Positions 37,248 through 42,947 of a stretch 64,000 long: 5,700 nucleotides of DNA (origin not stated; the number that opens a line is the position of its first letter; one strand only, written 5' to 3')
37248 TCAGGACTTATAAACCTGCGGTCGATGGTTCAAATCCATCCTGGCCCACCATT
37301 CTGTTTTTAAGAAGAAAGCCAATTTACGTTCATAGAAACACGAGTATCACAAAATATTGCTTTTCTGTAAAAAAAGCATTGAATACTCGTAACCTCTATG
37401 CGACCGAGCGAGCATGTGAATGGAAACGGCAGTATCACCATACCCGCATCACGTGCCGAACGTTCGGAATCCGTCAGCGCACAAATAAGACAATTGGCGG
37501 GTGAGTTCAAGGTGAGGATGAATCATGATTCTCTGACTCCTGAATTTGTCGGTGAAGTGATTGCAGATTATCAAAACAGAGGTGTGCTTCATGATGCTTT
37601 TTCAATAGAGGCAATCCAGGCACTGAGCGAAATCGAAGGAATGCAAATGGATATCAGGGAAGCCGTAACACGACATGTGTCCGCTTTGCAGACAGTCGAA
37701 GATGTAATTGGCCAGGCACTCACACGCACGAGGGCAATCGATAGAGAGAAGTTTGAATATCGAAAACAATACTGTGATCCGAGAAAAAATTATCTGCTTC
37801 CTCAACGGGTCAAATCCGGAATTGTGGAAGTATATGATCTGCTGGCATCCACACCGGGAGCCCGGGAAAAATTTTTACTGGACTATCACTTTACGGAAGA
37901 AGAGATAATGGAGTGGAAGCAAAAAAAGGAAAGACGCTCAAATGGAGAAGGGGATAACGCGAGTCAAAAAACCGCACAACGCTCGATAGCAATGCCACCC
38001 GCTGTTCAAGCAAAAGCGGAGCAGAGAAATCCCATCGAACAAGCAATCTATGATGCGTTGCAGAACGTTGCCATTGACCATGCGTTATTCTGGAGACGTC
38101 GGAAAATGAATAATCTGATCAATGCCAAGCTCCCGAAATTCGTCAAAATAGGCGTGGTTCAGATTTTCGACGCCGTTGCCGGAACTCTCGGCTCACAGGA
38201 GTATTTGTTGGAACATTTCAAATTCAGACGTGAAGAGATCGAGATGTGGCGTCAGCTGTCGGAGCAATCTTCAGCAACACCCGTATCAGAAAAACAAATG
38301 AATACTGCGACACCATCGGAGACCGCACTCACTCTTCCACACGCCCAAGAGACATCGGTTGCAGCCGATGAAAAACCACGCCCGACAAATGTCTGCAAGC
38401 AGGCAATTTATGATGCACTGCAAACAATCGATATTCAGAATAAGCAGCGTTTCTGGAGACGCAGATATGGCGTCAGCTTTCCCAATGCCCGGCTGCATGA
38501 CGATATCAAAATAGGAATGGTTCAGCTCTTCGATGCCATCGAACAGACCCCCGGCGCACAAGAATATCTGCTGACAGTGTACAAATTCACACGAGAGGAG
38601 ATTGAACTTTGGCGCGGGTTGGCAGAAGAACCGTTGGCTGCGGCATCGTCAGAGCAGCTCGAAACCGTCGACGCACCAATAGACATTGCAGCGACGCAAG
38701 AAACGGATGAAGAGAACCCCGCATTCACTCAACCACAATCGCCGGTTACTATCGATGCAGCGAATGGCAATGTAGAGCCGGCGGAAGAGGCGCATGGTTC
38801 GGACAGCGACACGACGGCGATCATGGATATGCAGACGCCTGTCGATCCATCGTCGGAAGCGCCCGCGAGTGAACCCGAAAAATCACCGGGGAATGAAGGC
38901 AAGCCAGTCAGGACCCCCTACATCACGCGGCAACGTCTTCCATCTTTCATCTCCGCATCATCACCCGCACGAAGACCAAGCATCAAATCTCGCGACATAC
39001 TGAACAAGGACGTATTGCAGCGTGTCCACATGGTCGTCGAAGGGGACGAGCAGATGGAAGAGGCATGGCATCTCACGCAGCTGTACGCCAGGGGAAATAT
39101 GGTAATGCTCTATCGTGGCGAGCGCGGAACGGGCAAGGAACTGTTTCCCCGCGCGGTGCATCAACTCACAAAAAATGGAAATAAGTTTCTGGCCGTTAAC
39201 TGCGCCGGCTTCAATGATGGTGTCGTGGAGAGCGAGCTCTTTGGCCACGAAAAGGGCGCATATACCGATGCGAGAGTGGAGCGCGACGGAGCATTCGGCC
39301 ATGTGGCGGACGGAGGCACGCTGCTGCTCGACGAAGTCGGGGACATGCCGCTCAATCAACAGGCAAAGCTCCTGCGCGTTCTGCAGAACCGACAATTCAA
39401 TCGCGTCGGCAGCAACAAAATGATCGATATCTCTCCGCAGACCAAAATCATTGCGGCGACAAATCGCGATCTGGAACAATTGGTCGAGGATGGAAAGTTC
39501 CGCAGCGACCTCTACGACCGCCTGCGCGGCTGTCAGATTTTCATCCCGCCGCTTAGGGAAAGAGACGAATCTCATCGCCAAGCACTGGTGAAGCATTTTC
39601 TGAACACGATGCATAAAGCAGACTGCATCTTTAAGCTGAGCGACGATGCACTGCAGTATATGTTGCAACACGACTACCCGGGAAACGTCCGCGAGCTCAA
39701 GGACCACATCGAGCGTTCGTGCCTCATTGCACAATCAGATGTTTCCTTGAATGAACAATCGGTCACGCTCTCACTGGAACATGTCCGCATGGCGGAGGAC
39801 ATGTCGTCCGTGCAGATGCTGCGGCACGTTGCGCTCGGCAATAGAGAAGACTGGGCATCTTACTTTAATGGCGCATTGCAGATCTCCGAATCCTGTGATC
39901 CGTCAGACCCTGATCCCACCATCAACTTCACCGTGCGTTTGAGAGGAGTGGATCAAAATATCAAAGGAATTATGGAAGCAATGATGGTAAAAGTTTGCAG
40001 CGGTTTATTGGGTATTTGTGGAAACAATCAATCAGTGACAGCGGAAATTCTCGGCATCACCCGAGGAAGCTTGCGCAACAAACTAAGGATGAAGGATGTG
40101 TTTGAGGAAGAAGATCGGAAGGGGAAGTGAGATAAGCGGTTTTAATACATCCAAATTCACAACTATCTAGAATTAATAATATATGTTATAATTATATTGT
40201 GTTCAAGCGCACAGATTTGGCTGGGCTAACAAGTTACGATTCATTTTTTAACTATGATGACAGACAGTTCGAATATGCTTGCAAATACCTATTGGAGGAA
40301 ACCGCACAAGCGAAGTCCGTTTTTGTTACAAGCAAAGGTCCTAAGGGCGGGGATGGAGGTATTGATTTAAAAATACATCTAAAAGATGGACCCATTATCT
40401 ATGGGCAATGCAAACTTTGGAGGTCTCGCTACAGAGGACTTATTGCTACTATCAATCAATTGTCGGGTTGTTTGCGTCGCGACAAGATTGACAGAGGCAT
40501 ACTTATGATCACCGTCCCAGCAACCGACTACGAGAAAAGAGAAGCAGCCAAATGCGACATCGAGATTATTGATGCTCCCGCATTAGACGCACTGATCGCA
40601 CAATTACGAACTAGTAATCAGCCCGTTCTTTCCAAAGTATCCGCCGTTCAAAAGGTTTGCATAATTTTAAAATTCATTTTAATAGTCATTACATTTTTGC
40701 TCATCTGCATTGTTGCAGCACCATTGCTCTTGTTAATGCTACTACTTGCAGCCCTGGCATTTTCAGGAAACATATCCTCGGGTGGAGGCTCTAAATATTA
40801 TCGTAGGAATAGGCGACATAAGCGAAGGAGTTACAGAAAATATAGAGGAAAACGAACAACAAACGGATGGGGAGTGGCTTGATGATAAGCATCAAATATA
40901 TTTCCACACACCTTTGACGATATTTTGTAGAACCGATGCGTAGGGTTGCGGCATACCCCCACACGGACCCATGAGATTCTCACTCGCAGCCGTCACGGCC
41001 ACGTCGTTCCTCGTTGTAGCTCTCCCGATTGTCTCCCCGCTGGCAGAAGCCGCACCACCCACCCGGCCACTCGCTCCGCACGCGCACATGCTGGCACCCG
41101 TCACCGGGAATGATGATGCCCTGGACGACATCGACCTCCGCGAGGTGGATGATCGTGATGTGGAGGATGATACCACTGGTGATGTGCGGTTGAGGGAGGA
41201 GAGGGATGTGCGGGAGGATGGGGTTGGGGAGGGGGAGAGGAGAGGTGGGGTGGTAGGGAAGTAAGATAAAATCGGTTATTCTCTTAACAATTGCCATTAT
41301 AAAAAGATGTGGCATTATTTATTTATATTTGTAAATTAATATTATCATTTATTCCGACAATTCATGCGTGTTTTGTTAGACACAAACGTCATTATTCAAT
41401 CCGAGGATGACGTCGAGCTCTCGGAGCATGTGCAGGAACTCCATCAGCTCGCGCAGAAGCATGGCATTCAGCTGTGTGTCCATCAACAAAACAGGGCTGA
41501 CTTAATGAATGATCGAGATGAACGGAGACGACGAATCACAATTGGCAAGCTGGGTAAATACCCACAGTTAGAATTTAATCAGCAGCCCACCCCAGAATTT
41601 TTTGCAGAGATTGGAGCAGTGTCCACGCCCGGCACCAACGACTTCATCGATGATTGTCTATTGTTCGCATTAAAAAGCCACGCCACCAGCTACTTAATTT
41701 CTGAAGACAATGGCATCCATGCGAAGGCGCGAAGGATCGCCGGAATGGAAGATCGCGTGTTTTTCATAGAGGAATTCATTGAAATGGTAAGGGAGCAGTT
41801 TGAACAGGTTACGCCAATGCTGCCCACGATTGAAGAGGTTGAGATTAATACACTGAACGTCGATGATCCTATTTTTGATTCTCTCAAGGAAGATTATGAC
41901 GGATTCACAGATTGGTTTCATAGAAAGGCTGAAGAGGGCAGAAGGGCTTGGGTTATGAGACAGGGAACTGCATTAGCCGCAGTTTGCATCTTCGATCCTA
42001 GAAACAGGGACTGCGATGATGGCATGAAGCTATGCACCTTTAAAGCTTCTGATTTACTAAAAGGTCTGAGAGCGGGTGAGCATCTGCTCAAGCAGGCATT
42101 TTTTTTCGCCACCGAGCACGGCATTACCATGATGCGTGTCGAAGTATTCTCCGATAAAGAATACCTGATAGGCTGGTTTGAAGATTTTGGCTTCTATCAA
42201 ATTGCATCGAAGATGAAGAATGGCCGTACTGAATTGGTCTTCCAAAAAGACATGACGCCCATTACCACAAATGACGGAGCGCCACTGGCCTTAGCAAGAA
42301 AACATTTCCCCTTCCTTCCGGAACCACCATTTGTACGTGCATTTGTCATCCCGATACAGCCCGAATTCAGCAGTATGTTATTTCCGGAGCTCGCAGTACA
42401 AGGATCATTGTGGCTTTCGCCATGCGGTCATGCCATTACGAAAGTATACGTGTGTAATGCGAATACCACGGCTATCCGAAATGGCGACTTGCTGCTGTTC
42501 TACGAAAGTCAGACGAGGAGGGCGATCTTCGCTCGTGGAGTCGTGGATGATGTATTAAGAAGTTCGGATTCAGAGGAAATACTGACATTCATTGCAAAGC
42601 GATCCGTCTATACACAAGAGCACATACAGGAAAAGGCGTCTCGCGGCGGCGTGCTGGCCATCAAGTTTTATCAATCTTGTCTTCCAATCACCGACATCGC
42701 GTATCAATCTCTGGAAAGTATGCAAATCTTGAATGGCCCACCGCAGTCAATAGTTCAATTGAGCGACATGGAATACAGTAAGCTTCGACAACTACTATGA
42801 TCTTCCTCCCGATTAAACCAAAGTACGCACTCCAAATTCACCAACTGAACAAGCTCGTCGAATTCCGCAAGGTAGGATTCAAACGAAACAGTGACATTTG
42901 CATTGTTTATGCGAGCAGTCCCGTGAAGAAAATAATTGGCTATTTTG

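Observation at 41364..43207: PIN-GNAT-ASCH fusion translationally coupled to a stand-alone ASCH gene: candidate undescribed modified-base-sensing defence module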

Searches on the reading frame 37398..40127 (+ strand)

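Call 3: search_protein_families(library=pfam, proteins=[window:37398-40127:+], max_evalue=1)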
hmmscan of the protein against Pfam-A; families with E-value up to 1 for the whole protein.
window:37398-40127:+ (910 aa): 8 families
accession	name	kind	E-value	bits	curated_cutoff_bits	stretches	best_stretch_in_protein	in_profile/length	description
PF00158.32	Sigma54_activat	-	2.1e-53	180.9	20.2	1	549-714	4-167/168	Sigma-54 interaction domain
PF25601.1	AAA_lid_14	-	4.3e-11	42.9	27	1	728-782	8-64/87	AAA+ ATPase lid domain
PF14532.12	Sigma54_activ_2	-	1e-09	39.2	25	1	567-719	21-138/138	Sigma-54 interaction domain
PF07728.20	AAA_5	-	1.1e-05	25.8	22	1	574-708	6-138/139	AAA domain (dynein-related subfamily)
PF02954.25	HTH_8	-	0.0001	22.4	22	1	874-897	17-40/42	Bacterial regulatory protein, Fis family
PF06627.17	DUF1153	-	0.0019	18.7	23.5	0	253-290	35-72/87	Protein of unknown function (DUF1153)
PF07447.17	Matrix_Filo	-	0.011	15.2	25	1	27-77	24-71/292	Matrix protein VP40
PF10818.13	SecM_small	-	0.43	11.9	26.1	0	311-354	16-59/95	secA translation cis-regulator SecM, small type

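Call 4: search_protein_families(library=padloc, proteins=[window:37398-40127:+], max_evalue=1)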
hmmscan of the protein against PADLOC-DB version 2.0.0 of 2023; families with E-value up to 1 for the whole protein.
window:37398-40127:+ (910 aa): 3 families
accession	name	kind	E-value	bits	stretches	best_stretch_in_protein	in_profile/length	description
PDLC01995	RtcR_PspF2--CARF_AAA_HTH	-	2e-78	262.7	1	531-793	154-416/481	-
PDLC01994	RtcR_PspF1--CARF_AAA_HTH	-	4.1e-43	146.1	1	551-801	165-410/468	-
PDLC01993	RtcR--CARF_AAA_HTH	-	3.8e-41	139.1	1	562-797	199-440/523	-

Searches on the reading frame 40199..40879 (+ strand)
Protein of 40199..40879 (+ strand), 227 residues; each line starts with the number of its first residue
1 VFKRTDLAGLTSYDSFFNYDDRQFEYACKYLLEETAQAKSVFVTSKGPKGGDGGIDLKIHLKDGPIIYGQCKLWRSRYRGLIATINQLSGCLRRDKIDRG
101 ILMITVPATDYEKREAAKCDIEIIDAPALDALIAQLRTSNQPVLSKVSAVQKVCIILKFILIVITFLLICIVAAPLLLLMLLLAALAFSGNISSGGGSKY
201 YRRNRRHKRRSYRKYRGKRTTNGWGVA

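Call 3: search_protein_families(library=pfam, proteins=[window:40199-40879:+], max_evalue=1)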
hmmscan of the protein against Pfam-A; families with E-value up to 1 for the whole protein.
window:40199-40879:+ (227 aa): 2 families
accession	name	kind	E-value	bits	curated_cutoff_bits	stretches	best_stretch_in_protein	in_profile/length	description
PF04471.18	Mrr_cat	-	3.7e-08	33.9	21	1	20-132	5-114/115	Restriction endonuclease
PF04206.17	MtrE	-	0.071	12.9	26.6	1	144-212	123-191/271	Tetrahydromethanopterin S-methyltransferase, subunit E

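Call 4: search_protein_families(library=padloc, proteins=[window:40199-40879:+], max_evalue=1)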
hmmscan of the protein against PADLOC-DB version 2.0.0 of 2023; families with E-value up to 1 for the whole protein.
window:40199-40879:+ (227 aa): 3 families
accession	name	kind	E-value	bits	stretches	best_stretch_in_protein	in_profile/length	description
PDLC02416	Aga_REase-TIR-PNTD1-PNTD2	-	0.0001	19.2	1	18-150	7-137/572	Class I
PDLC04819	PDC-S02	-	0.025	11.8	1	43-135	215-308/334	-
PDLC05079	PDC-S73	-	0.027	11.3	1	13-113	4-101/752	-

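Call 5: search_protein_families(library=ncbifam, proteins=[window:40199-40879:+], max_evalue=1)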
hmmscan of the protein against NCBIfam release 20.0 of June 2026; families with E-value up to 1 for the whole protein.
window:40199-40879:+ (227 aa): 0 families

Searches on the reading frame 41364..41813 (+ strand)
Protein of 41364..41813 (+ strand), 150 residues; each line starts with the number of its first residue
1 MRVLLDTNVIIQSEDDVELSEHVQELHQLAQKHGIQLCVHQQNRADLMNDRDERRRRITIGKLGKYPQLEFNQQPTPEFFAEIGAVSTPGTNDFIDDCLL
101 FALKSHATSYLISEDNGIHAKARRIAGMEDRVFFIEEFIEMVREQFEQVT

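Call 41: search_protein_families(library=pfam, alignment_id=A4, max_evalue=0.01)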
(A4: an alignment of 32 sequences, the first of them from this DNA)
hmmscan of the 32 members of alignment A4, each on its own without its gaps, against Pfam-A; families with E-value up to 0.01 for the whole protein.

A. member 1, seq(150 aa): 1 family
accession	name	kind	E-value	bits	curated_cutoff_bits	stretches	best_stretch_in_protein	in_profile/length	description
PF16289.11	PIN_12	-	0.00099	20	32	1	3-45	1-43/172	PIN domain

B. families by the number of members that match (of 32 scanned): 5 families
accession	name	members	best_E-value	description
PF13470.12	PIN_3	13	2.5e-06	PIN domain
PF16289.11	PIN_12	5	0.00084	PIN domain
PF13638.12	PIN_4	1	0.001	PIN domain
PF01850.27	PIN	1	0.0052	PIN domain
PF06934.16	CTI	1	0.0084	Fatty acid cis/trans isomerase (CTI)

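Call 42: search_solved_structures(query=A4, max_evalue=10, show_alignments=2)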
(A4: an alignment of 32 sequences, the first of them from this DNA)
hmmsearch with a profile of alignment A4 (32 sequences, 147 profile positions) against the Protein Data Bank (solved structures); distinct sequences matched with E-value up to 10: 5.
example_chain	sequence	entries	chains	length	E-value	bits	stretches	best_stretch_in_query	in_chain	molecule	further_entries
7dn2_a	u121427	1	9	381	0.04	17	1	58-116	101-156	Major structural protein ORF14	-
1o4w_A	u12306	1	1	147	0.051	16.7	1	94-125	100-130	PIN (PilT N-terminus) domain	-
9if7_LD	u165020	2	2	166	0.087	16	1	7-75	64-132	PRKR-interacting protein 1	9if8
9esh_y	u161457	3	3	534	0.16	15.1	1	31-111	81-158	Uncharacterized protein C20H4.06c | Uncharacterized protein C20H4.06c (GPATCH1)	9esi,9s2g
2aby_A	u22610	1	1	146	1.1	12.4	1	24-81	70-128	hypothetical protein TA0743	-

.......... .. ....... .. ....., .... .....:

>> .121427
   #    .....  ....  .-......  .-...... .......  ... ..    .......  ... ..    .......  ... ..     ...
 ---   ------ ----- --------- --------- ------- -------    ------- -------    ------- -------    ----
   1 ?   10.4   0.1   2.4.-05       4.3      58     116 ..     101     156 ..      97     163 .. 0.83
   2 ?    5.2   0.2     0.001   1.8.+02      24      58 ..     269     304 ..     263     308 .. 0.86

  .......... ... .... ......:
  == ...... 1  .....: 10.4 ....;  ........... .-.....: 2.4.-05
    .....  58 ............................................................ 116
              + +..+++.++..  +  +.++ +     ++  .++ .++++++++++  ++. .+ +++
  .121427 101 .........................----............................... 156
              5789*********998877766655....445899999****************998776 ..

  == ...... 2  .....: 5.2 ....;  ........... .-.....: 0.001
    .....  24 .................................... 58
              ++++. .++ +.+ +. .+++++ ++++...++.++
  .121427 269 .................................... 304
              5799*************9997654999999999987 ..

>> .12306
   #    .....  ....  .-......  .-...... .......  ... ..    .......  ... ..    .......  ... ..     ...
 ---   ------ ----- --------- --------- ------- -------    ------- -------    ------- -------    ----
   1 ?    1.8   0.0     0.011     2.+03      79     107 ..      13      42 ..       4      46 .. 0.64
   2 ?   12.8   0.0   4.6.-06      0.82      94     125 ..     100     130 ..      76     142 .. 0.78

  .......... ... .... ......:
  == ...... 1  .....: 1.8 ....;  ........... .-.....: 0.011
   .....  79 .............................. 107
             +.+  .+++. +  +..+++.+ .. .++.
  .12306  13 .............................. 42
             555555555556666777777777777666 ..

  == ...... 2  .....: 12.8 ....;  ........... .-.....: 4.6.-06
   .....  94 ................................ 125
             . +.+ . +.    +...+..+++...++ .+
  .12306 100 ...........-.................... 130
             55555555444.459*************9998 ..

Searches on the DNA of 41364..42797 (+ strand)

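Call 71: search_dna_similar(query=L085:3992-5420:+, collection=ecoli_genomes, mode=near, max_rows=8)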
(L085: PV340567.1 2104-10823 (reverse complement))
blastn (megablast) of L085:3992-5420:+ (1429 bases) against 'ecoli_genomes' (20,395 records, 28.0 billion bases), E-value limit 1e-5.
Records with a match: 275; places in all: 275; records where one place covers at least 80% of the query: 275.
Genomes with a match: 275 of 5426; with a place that covers at least 80% of the query: 275. Places per genome that has any: lowest 1, median 1, highest 1. On chromosomes: 275 places; on plasmids: 0.
Best place of each record, by identity: >=99% 275.
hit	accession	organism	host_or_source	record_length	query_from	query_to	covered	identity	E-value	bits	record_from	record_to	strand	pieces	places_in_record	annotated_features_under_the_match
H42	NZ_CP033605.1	Escherichia coli O157:H7 strain TR01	Cattle carcass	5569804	1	1429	100%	99.9%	0e+0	2634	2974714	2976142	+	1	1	hypothetical protein | ASCH domain-containing protein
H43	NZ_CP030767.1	Escherichia coli strain 2017C-4109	missing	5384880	1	1429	100%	99.9%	0e+0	2634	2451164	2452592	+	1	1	hypothetical protein | ASCH domain-containing protein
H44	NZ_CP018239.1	Escherichia coli strain 272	missing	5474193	1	1429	100%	99.9%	0e+0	2634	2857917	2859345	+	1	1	hypothetical protein | ASCH domain-containing protein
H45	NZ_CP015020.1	Escherichia coli strain 28RC1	Bovine carcass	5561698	1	1429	100%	99.9%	0e+0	2634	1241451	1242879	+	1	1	hypothetical protein | ASCH domain-containing protein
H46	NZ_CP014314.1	Escherichia coli O157:H7 strain JEONG-1266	Bos taurus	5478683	1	1429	100%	99.9%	0e+0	2634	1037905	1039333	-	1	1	hypothetical protein | ASCH domain-containing protein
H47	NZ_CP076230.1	Escherichia coli O157:H7 strain Rafaela_II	Rectal swab of live bovine cattle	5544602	1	1429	100%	99.9%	0e+0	2634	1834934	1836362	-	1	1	hypothetical protein | ASCH domain-containing protein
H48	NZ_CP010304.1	Escherichia coli O157:H7 str. SS52 strain SS52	Cattle feces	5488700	1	1429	100%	99.9%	0e+0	2634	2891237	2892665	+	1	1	hypothetical protein | ASCH domain-containing protein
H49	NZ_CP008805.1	Escherichia coli O157:H7 str. SS17 strain SS17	Cattle feces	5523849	1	1429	100%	99.9%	0e+0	2634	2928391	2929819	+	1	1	hypothetical protein | ASCH domain-containing protein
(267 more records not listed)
